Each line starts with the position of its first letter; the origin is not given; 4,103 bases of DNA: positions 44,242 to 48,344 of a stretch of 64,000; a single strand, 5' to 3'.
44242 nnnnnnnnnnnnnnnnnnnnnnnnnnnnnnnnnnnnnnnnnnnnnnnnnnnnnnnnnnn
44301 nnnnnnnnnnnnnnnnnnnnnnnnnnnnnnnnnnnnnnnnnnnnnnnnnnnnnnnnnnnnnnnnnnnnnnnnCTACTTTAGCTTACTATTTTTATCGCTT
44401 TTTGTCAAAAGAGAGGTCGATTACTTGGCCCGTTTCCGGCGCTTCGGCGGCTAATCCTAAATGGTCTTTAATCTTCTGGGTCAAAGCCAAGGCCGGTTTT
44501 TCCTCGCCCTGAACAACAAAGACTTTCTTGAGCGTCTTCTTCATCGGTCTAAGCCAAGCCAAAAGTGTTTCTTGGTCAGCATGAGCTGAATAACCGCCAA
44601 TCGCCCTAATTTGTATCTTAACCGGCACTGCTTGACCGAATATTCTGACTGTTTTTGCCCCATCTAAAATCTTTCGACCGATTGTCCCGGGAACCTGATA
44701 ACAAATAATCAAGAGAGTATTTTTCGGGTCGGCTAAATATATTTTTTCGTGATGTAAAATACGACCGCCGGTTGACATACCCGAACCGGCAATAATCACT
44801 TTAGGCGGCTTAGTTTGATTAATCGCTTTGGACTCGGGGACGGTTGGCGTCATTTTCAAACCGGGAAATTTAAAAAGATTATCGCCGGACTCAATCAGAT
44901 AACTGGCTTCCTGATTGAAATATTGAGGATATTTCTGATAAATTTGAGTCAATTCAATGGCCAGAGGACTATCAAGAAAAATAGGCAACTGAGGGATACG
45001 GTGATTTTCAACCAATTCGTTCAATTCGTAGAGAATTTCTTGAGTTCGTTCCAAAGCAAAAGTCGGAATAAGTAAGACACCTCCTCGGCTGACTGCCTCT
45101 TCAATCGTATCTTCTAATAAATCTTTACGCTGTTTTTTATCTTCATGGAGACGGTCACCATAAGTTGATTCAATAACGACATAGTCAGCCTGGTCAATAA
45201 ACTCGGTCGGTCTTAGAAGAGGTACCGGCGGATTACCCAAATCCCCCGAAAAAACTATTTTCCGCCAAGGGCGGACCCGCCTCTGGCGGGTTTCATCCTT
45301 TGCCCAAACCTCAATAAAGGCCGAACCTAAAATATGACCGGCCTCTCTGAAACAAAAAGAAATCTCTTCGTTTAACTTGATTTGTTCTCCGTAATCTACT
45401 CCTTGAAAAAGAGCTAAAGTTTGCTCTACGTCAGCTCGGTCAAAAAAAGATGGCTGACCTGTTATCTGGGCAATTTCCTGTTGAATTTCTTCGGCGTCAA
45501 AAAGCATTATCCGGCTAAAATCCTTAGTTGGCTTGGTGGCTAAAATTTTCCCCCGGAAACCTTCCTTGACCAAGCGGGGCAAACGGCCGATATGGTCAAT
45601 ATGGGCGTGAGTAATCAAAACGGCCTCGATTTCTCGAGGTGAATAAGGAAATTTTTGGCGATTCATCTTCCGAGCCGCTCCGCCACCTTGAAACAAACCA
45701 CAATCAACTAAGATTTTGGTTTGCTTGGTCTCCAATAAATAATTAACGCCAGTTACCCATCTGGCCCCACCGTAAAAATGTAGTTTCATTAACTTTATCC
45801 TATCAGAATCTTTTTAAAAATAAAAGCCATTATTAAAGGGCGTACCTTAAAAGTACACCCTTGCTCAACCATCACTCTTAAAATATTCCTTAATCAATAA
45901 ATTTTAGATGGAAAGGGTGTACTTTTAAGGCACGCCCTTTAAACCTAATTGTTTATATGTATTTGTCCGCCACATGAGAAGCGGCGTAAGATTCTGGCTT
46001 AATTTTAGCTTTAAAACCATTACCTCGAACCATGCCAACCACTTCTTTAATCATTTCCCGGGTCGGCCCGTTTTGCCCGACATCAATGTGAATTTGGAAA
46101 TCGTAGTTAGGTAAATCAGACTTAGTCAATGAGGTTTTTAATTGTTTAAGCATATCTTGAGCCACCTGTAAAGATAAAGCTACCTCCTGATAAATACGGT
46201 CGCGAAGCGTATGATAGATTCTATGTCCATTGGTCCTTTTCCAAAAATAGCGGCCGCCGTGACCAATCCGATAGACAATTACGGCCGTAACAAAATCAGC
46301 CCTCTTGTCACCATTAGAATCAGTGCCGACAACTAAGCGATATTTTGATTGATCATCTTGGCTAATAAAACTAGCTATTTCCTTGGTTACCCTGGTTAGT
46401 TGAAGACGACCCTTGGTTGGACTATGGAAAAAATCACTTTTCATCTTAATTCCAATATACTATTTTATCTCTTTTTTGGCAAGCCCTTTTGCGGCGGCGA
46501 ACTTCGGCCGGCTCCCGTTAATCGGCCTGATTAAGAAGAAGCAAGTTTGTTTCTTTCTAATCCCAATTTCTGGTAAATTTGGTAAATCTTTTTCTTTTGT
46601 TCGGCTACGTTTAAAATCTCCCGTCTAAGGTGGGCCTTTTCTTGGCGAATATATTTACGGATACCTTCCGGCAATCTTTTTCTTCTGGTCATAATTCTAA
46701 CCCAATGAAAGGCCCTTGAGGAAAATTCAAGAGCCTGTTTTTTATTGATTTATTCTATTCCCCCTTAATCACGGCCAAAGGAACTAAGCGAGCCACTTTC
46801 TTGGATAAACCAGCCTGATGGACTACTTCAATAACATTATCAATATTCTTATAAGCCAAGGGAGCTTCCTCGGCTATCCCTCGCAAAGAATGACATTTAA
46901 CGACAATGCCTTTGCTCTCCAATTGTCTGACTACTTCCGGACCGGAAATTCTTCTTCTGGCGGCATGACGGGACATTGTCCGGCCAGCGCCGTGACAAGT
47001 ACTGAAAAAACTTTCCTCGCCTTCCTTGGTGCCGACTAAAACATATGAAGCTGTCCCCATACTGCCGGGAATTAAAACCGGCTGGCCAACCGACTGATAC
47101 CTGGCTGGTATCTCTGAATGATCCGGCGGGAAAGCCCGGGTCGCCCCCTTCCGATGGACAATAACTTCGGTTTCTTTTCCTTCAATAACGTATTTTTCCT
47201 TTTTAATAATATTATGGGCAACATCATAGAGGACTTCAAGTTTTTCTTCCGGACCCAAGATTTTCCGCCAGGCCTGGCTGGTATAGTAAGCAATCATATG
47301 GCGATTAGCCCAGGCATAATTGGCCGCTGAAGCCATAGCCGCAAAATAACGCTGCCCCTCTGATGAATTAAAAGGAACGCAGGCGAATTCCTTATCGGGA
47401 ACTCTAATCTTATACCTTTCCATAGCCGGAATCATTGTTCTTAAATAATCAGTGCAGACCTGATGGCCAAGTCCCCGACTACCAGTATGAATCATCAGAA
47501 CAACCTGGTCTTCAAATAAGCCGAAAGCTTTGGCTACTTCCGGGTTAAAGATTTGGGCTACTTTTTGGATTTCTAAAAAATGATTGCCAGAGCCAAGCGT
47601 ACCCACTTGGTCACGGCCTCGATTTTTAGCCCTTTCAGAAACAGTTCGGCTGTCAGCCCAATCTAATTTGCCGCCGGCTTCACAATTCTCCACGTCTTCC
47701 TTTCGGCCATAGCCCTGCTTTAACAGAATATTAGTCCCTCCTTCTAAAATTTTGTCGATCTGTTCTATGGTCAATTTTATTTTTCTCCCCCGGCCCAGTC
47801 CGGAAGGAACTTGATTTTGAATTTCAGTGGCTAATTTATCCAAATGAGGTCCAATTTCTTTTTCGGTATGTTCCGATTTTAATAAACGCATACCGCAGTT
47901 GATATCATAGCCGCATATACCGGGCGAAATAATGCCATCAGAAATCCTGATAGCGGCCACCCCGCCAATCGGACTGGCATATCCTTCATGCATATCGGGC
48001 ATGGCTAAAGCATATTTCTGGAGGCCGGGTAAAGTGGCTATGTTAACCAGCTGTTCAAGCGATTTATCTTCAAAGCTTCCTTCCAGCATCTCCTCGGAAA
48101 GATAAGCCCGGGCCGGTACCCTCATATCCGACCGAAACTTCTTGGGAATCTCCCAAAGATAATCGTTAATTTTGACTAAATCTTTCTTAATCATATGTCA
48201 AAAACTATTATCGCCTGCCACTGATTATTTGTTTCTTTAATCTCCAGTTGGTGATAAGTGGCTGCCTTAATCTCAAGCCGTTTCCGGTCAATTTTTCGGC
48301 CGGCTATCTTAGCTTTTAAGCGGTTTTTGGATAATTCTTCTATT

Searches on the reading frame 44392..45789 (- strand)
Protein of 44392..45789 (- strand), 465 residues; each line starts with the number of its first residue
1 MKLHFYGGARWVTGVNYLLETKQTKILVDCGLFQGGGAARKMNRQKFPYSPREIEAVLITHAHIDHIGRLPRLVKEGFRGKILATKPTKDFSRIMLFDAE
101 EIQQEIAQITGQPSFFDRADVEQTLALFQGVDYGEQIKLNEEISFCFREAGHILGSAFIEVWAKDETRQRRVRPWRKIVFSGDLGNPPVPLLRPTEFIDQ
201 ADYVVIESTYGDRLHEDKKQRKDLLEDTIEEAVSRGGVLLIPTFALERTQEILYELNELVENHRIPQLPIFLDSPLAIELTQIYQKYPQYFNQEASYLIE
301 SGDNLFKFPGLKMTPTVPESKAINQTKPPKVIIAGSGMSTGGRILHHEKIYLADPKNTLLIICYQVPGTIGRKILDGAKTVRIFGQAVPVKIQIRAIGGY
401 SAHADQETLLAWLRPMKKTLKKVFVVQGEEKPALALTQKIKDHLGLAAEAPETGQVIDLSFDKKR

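Call 39: search_protein_families(library=pfam, proteins=[window:44392-45789:-], max_evalue=0.0001)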
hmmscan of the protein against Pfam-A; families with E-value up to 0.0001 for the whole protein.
window:44392-45789:- (465 aa): 5 families
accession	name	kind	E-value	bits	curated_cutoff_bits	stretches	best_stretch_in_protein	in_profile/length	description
PF10996.14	Beta-Casp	-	2.5e-37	128.5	27.7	1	249-374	1-120/120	Beta-Casp domain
PF07521.17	RMMBL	-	3.4e-13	49.8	21.6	1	388-449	2-61/63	Zn-dependent metallo-hydrolase RNA specificity domain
PF00753.33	Lactamase_B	-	6.2e-13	49.6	22.7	1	13-78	5-68/196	Metallo-beta-lactamase superfamily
PF16661.11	Lactamase_B_6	-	8.5e-12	45.3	27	1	18-161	1-149/193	Metallo-beta-lactamase superfamily domain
PF12706.13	Lactamase_B_2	-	7.2e-09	36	27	1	24-89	1-67/200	Beta-lactamase superfamily domain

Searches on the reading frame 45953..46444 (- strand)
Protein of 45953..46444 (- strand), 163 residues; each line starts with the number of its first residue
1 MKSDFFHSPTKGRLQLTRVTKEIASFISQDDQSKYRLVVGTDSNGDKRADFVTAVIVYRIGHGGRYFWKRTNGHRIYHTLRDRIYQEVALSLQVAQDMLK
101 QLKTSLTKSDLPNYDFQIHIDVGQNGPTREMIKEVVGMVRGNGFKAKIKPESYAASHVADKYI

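Call 39: search_protein_families(library=pfam, proteins=[window:45953-46444:-], max_evalue=0.0001)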
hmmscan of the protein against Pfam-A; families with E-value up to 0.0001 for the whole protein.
window:45953-46444:- (163 aa): 1 family
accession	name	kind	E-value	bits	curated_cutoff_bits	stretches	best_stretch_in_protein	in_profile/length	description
PF04308.18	RNaseH_like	-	3.6e-49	166.9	25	1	19-162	2-143/145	Ribonuclease H-like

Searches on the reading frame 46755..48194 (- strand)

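Call 39: search_protein_families(library=pfam, proteins=[window:46755-48194:-], max_evalue=0.0001)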
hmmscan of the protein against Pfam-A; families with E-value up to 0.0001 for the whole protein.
window:46755-48194:- (479 aa): 1 family
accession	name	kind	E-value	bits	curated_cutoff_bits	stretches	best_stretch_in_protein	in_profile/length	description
PF01139.22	RtcB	-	2.8e-170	567.6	27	1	48-478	1-426/426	tRNA-splicing ligase RtcB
